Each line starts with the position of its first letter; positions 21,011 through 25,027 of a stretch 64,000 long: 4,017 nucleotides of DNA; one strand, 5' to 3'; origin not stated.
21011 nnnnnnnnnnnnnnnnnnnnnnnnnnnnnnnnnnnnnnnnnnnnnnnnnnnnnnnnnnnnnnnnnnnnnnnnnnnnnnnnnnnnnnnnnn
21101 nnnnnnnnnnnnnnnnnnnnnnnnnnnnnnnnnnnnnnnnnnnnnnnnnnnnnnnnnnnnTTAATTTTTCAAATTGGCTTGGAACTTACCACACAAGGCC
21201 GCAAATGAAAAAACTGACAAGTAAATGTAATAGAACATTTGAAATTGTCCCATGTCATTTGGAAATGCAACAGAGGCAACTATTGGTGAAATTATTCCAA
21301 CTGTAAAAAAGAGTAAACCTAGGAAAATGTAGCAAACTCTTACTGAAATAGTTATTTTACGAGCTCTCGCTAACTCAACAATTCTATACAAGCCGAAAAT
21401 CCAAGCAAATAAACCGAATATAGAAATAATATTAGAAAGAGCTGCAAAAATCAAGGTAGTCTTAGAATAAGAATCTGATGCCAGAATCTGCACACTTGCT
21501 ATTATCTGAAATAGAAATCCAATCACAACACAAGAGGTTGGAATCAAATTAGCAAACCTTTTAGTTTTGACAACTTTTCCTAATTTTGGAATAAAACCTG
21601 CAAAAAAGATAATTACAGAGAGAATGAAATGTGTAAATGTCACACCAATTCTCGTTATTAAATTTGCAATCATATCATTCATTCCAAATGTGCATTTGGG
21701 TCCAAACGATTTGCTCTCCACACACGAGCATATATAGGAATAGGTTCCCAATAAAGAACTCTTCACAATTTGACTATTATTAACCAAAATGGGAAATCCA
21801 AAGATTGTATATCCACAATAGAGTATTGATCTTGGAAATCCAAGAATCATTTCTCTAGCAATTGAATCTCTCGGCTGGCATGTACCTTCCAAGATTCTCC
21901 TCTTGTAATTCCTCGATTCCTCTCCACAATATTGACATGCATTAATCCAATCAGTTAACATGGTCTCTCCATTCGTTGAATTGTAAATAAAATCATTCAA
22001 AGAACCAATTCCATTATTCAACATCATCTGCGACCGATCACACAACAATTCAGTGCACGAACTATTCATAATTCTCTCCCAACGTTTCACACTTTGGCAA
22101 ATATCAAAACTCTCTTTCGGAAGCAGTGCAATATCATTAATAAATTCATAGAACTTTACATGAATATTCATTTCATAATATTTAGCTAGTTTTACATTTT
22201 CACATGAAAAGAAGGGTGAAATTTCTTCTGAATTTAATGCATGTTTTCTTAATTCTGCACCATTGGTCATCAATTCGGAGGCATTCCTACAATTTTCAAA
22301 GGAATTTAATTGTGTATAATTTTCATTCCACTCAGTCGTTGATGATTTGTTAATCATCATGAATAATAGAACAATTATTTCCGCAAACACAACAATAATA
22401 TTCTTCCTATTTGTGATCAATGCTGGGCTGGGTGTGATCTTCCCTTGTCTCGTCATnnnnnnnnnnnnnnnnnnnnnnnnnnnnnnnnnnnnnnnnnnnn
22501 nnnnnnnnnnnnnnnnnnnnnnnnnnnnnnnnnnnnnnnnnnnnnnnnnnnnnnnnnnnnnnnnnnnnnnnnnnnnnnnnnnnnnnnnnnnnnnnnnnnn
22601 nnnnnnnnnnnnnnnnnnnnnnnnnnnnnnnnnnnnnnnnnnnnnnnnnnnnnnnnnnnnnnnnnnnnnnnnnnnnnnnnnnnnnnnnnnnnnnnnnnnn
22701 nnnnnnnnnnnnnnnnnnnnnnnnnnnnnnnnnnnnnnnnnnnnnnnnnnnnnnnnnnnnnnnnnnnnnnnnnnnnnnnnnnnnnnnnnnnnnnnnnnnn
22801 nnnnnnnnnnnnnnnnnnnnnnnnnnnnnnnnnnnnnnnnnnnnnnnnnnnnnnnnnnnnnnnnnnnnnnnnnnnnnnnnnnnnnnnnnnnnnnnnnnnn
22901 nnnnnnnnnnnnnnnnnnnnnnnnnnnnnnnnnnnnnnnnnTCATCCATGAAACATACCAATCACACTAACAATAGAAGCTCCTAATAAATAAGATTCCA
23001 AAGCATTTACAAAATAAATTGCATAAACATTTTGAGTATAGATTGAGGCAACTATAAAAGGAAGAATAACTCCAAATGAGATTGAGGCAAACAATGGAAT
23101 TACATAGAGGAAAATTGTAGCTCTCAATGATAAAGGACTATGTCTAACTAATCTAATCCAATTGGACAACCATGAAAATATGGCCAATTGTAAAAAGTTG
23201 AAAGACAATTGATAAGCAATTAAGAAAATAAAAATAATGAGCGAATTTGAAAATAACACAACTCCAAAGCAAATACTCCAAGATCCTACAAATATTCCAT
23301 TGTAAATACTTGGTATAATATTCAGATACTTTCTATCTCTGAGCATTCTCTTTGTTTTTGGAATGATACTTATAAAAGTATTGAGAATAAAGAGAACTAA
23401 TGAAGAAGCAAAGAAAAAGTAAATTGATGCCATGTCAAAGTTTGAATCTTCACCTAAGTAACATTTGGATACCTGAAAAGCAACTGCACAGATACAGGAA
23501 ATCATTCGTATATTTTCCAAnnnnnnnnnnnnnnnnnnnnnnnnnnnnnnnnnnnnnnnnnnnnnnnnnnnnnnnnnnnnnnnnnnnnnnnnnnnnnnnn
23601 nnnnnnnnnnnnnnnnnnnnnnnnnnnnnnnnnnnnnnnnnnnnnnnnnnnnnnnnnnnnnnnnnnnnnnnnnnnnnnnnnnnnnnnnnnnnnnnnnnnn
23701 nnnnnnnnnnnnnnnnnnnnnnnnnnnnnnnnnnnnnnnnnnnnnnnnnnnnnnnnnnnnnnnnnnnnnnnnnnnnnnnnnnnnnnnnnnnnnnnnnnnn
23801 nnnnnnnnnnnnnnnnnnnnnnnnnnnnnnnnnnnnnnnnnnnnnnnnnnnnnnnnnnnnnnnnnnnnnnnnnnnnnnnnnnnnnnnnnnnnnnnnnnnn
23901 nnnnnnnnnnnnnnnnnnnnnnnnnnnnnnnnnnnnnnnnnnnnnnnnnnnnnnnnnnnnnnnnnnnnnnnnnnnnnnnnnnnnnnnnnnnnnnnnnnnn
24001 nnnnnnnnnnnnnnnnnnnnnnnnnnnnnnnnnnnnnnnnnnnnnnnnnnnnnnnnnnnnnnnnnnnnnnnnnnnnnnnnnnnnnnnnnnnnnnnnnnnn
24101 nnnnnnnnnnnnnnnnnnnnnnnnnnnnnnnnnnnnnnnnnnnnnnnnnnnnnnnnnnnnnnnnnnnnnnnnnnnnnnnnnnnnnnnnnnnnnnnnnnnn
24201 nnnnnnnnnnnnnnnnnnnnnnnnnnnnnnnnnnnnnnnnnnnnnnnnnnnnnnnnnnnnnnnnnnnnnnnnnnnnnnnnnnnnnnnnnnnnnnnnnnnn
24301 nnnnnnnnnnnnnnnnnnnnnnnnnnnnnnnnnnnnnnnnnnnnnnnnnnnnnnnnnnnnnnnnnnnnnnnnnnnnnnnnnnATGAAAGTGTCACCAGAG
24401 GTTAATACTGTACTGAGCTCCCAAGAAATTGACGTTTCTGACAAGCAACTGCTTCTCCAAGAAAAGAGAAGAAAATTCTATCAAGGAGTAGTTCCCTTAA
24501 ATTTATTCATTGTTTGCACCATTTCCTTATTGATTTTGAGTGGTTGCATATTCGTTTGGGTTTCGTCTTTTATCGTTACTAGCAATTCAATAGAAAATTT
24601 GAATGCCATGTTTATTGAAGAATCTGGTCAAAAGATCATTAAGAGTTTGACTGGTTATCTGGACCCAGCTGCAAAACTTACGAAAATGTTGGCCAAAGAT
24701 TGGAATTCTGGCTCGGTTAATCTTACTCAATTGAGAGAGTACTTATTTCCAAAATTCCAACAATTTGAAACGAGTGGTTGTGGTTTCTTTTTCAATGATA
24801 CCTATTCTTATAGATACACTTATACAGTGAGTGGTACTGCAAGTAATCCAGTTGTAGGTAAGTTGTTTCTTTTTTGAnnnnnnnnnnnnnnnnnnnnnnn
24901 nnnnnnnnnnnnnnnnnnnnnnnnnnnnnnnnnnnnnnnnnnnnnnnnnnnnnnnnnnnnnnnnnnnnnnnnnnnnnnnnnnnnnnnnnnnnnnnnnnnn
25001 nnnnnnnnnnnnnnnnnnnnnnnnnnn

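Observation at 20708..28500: Tandem cluster of three paralogous Cys-rich-ectodomain 7TM-like receptor genes with an interleaved Cache/CHASE-like sensor on the opposite strand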

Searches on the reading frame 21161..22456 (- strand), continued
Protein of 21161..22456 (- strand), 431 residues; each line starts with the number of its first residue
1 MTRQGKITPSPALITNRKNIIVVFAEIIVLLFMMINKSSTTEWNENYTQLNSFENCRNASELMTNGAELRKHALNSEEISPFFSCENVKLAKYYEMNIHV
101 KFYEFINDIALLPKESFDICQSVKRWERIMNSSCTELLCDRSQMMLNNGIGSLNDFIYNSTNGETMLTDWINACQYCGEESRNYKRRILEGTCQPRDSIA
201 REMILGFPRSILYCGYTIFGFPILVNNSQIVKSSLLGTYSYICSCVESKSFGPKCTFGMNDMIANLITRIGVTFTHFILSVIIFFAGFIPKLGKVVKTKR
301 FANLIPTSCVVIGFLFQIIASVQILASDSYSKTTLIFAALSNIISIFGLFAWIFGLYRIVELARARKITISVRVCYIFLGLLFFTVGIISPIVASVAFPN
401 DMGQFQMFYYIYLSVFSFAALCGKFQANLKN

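Call 58: find_encoding_contigs(protein=P0004, flank=10000, max_places=2)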
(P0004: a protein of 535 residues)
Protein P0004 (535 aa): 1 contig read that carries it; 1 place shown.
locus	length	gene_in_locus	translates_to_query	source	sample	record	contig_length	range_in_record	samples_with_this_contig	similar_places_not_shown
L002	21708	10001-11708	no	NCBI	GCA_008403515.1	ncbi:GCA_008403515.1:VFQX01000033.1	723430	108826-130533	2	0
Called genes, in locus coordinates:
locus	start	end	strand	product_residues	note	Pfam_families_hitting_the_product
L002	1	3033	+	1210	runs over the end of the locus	PF00169:PH (weak), PF00616:RasGAP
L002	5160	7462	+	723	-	PF14580:LRR_9, PF12799:LRR_4 (weak), PF13855:LRR_8 (weak)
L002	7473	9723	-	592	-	PF00118:Cpn60_TCP1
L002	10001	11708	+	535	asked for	-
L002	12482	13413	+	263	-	-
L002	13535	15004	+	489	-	-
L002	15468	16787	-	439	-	-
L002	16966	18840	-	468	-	PF00169:PH, PF14593:PH_3 (weak), PF15413:PH_11 (weak), PF22842:Pel9A-like_beta_helix, PF05048:NosD (weak), PF13229:Beta_helix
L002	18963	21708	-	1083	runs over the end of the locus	PF00076:RRM_1 (weak)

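Call 69: search_protein_families(library=pfam, alignment_id=A4, max_evalue=1)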
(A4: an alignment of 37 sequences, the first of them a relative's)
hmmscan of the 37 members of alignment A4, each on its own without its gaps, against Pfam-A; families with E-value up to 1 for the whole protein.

A. member 1, P0007 (513 aa): 0 families

B. families by the number of members that match (of 37 scanned): 25 families
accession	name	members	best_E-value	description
PF10292.15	7TM_GPCR_Srab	1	0.00057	Serpentine type 7TM GPCR receptor class ab chemoreceptor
PF23725.1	Dredd_N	1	0.0017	Caspase-8, N-terminal domain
PF00335.26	Tetraspanin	1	0.015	Tetraspanin family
PF04181.18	RPAP2_Rtr1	1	0.016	Rtr1/RPAP2 family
PF22974.1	DUF7029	1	0.026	Domain of unknown function (DUF7029)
PF11669.13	WBP-1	1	0.028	WW domain-binding protein 1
PF00955.27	HCO3_cotransp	1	0.041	HCO3- transporter integral membrane domain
PF18920.5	DUF5671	1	0.045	Domain of unknown function (DUF5671)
PF19231.4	DUF5884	1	0.054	Family of unknown function (DUF5884)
PF06687.17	SUR7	1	0.055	SUR7/PalI family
PF25592.1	DUF7937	1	0.06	Domain of unknown function (DUF7937)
PF10256.14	Erf4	1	0.089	Golgin subfamily A member 7/ERF4 family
PF08424.15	NRDE-2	1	0.092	NRDE-2, necessary for RNA interference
PF02323.20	ELH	1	0.13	Egg-laying hormone precursor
PF07695.17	7TMR-DISM_7TM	1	0.14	7TM diverse intracellular signalling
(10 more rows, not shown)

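Call 71: search_solved_structures(query=A4, max_evalue=10)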
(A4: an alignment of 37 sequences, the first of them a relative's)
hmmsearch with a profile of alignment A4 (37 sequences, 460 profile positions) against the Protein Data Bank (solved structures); distinct sequences matched with E-value up to 10: 7.
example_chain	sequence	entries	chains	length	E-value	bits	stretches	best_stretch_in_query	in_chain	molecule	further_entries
4hs2_A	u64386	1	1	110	1.7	10.7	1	105-148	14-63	Speckle-type POZ protein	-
6is6_A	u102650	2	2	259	3.2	9.8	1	303-402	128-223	heliorhodopsin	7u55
7clj_A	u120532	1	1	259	3.5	9.7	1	303-402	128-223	heliorhodopsin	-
9umg_F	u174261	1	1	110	4.5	9.3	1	279-357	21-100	Vacuole transporter chaperone complex subunit 5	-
9lts_M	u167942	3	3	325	4.8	9.2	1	313-368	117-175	Reaction center protein M chain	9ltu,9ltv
9lli_O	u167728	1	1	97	6.8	8.7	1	302-363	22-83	De novo designed GPCR exoframe modulator targeting TM1/2/4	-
8yy9_M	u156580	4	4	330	7.5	8.6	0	313-368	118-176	Reaction center protein M chain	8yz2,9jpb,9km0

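Call 72: find_homologous_proteins(query=A4, max_evalue=0.01)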
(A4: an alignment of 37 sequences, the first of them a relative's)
Query A4 (37 sequences) (513 aa, profile of the alignment): 1 proteins with E <= 0.01 among 8000 candidates.
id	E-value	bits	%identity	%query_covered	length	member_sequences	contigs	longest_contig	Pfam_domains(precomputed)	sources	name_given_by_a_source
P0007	1.1e-102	363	100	100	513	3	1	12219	-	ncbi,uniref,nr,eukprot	ncbi:predicted protein [Naegleria gruberi]|uniref:Predicted protein n=1 Tax=Naegleria gruberi TaxID=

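Call 73: list_cluster_members(proteins=[P0006, P0009, P0012, P0017, P0018, P0022, P0023, P0027, P0030, P0032])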
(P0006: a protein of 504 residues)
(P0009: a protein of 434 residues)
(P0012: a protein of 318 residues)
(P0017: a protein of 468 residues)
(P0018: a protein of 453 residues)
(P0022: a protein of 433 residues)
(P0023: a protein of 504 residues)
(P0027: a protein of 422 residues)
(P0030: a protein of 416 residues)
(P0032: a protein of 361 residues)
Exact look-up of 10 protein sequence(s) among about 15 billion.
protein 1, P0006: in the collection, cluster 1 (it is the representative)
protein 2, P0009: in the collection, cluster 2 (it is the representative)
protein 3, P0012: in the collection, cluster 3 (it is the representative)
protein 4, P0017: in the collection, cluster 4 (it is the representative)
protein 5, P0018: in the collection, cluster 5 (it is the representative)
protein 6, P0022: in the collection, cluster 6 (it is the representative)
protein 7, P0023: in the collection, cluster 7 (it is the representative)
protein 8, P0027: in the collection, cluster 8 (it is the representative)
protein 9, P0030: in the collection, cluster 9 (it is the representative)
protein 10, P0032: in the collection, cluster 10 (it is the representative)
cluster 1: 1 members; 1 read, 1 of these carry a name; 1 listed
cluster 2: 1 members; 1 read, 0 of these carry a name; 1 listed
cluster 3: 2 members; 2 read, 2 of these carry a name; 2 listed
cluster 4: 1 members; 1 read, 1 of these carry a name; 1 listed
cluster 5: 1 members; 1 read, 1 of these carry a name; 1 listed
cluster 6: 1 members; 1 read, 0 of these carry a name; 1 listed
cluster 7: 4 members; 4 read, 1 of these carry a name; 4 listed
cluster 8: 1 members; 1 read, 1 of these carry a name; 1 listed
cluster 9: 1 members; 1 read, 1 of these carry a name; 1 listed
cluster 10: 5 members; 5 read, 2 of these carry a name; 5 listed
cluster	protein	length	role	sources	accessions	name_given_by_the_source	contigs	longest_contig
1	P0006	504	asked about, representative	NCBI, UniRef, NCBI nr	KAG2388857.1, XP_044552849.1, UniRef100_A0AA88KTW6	hypothetical protein C9374_000296 [Naegleria lovaniensis] | Uncharacterized protein n=1 Tax=Naegleria lovaniensis TaxID=51637 RepID=A0AA88KTW6_NAELO | uncharacterized protein C9374_000296 [Naegleria lovaniensis]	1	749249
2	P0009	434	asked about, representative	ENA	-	-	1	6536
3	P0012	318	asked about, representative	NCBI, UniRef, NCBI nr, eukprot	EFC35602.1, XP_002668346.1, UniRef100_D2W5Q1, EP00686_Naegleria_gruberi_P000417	predicted protein [Naegleria gruberi] | Predicted protein n=1 Tax=Naegleria gruberi TaxID=5762 RepID=D2W5Q1_NAEGR | uncharacterized protein NAEGRDRAFT_76743 [Naegleria gruberi]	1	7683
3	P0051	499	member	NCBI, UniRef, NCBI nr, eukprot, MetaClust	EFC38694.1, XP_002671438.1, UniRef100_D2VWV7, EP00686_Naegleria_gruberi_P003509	predicted protein [Naegleria gruberi] | Predicted protein n=1 Tax=Naegleria gruberi TaxID=5762 RepID=D2VWV7_NAEGR | uncharacterized protein NAEGRDRAFT_73520 [Naegleria gruberi]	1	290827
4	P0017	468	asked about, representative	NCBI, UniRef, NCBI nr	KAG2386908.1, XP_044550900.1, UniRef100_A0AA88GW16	hypothetical protein C9374_001943 [Naegleria lovaniensis] | Uncharacterized protein n=1 Tax=Naegleria lovaniensis TaxID=51637 RepID=A0AA88GW16_NAELO | uncharacterized protein C9374_001943 [Naegleria lovaniensis]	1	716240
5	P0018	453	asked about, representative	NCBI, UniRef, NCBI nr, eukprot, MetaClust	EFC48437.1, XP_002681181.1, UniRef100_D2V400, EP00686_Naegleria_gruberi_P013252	predicted protein [Naegleria gruberi] | Predicted protein n=1 Tax=Naegleria gruberi TaxID=5762 RepID=D2V400_NAEGR | uncharacterized protein NAEGRDRAFT_63548 [Naegleria gruberi]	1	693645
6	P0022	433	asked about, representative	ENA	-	-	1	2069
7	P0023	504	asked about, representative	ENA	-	-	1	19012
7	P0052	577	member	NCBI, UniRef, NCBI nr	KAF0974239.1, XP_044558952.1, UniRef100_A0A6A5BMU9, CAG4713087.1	hypothetical protein FDP41_006849 [Naegleria fowleri] | Uncharacterized protein n=1 Tax=Naegleria fowleri TaxID=5763 RepID=A0A6A5BMU9_NAEFO | uncharacterized protein FDP41_006849 [Naegleria fowleri]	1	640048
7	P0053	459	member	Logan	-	-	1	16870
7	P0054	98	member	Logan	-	-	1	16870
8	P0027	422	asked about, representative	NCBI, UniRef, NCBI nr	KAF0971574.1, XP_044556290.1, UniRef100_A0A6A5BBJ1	hypothetical protein FDP41_010180 [Naegleria fowleri] | Uncharacterized protein n=1 Tax=Naegleria fowleri TaxID=5763 RepID=A0A6A5BBJ1_NAEFO | uncharacterized protein FDP41_010180 [Naegleria fowleri]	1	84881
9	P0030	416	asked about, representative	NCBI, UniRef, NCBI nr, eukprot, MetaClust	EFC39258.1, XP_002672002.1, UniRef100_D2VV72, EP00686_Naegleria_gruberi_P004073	predicted protein [Naegleria gruberi] | Predicted protein n=1 Tax=Naegleria gruberi TaxID=5762 RepID=D2VV72_NAEGR | uncharacterized protein NAEGRDRAFT_72913 [Naegleria gruberi]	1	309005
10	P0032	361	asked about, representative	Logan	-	-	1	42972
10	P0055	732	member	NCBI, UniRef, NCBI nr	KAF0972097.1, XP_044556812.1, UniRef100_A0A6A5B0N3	hypothetical protein FDP41_009793 [Naegleria fowleri] | Uncharacterized protein n=1 Tax=Naegleria fowleri TaxID=5763 RepID=A0A6A5B0N3_NAEFO | uncharacterized protein FDP41_009793 [Naegleria fowleri]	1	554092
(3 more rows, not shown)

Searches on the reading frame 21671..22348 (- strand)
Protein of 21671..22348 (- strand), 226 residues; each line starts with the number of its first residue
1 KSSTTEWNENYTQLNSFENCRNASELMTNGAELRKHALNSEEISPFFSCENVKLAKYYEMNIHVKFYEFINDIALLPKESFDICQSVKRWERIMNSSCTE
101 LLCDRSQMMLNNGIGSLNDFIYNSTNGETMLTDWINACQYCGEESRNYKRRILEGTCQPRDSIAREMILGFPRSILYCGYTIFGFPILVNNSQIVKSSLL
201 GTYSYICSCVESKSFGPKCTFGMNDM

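Call 65: predict_structure(alignment_id=A5)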
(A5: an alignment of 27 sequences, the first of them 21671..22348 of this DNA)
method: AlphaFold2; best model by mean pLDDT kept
length: 226 residues; sequences in the alignment: 27
mean_pLDDT: 86.6   pTM: 0.86
mean pLDDT of the five models: 86.6, 86.0, 85.2, 84.7, 84.6
residues with pLDDT >= 90: 157; 70-90: 33; 50-70: 21; < 50: 15
segments of 3 or more residues with pLDDT < 50: 1-8, 223-226
pLDDT, mean of each block of 10 residues (from residue 1): 44 87 93 89 95 95 58 83 98 96 73 77 96 98 96 95 96 95 95 83 94 89 49
secondary structure, 60 per line:
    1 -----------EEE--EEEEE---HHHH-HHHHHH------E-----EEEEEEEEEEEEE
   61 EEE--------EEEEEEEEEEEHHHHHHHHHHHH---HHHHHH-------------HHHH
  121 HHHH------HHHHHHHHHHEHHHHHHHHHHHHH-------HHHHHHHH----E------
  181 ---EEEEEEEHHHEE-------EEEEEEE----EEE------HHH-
elements in order: E12-14 E17-21 H25-28 H30-35 E48-63 E72-82 H83-94 H98-103 H117-124 H131-140 H142-154 H162-169 E184-190 E203-209 E214-216

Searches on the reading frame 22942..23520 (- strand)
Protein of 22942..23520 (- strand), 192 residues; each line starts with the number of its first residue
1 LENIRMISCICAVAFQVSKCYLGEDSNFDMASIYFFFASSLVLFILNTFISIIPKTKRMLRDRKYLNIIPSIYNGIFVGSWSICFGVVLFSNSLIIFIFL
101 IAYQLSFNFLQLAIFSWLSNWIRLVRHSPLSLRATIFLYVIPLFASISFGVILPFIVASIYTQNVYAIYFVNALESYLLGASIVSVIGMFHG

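Call 6: search_protein_families(library=pfam, proteins=[window:22942-23520:-], max_evalue=1)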
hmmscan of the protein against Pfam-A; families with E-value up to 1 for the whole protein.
window:22942-23520:- (192 aa): 1 family
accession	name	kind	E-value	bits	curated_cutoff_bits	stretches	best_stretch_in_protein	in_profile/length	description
PF24917.1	BLTP3A_B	-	0.79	7.3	24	1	85-121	123-159/1429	Bridge-like lipid transfer protein family member 3A/B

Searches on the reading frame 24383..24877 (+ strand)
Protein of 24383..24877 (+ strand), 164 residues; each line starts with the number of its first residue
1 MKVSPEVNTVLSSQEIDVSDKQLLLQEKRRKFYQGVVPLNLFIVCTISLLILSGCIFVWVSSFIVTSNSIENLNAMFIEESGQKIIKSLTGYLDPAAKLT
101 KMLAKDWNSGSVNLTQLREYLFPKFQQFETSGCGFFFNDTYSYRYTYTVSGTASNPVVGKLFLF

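Call 6: search_protein_families(library=pfam, proteins=[window:24383-24877:+], max_evalue=1)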
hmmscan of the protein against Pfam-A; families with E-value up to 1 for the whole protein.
window:24383-24877:+ (164 aa): 1 family
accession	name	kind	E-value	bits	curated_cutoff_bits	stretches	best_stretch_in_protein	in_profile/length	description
PF10828.13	DUF2570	-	0.058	13.8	26.6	1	42-91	2-51/108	Protein of unknown function (DUF2570)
